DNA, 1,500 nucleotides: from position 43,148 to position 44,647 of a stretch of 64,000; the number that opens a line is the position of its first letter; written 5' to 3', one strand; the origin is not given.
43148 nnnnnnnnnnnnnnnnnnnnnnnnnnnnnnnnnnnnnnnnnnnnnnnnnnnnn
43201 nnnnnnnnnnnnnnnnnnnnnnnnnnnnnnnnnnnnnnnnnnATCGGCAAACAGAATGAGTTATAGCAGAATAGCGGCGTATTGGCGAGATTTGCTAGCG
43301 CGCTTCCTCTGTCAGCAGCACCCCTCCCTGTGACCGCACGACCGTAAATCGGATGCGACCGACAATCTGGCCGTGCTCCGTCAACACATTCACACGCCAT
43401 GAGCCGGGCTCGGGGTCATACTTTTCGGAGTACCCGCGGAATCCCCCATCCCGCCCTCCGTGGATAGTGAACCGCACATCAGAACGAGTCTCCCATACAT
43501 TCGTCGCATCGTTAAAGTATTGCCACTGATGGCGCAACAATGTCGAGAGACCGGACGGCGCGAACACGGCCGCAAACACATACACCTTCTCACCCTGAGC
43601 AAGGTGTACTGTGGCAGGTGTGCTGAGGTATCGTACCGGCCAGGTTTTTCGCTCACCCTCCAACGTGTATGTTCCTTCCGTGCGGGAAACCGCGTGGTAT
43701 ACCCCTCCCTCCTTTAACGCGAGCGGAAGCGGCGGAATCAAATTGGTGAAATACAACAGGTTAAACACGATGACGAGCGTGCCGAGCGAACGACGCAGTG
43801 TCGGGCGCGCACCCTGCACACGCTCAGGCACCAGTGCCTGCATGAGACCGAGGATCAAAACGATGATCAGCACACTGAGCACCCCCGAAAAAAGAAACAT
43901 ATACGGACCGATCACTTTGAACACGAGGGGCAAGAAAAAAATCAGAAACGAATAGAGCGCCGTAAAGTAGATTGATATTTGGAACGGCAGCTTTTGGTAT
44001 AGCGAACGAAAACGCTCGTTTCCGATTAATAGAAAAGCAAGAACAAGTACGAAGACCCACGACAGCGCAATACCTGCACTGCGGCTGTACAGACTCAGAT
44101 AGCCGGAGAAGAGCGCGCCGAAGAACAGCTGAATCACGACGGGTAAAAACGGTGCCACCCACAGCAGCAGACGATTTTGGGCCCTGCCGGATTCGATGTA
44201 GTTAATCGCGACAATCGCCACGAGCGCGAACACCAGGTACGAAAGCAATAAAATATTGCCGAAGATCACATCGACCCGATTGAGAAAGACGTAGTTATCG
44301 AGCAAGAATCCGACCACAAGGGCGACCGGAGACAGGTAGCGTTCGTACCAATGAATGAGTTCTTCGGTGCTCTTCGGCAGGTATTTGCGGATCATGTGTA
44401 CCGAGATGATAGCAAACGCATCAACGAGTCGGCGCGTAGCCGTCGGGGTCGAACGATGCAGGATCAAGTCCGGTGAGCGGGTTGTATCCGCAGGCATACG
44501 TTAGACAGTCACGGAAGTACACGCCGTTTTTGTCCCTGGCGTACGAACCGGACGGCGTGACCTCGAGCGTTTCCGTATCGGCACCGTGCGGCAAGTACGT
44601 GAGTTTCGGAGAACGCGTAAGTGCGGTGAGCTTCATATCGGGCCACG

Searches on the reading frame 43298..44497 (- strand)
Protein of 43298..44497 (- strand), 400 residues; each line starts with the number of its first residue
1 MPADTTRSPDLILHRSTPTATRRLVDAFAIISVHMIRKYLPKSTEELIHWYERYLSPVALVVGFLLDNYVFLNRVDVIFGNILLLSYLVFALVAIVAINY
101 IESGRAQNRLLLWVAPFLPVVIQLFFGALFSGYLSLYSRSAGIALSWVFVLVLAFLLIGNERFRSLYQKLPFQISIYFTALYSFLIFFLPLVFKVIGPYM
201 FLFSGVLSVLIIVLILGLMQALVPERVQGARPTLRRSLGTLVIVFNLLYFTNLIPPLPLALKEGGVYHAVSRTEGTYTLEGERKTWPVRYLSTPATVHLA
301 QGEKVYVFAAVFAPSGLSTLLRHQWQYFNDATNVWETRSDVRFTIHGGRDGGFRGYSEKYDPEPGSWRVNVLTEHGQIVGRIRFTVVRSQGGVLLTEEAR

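Call 30: search_protein_families(library=pfam, proteins=[window:43298-44497:-], max_evalue=0.001)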
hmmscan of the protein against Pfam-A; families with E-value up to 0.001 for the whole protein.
window:43298-44497:- (400 aa): 1 family
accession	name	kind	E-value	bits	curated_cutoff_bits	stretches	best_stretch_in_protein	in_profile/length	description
PF11141.13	DUF2914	-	6e-12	45.5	23.6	1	320-386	3-62/62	Protein of unknown function (DUF2914)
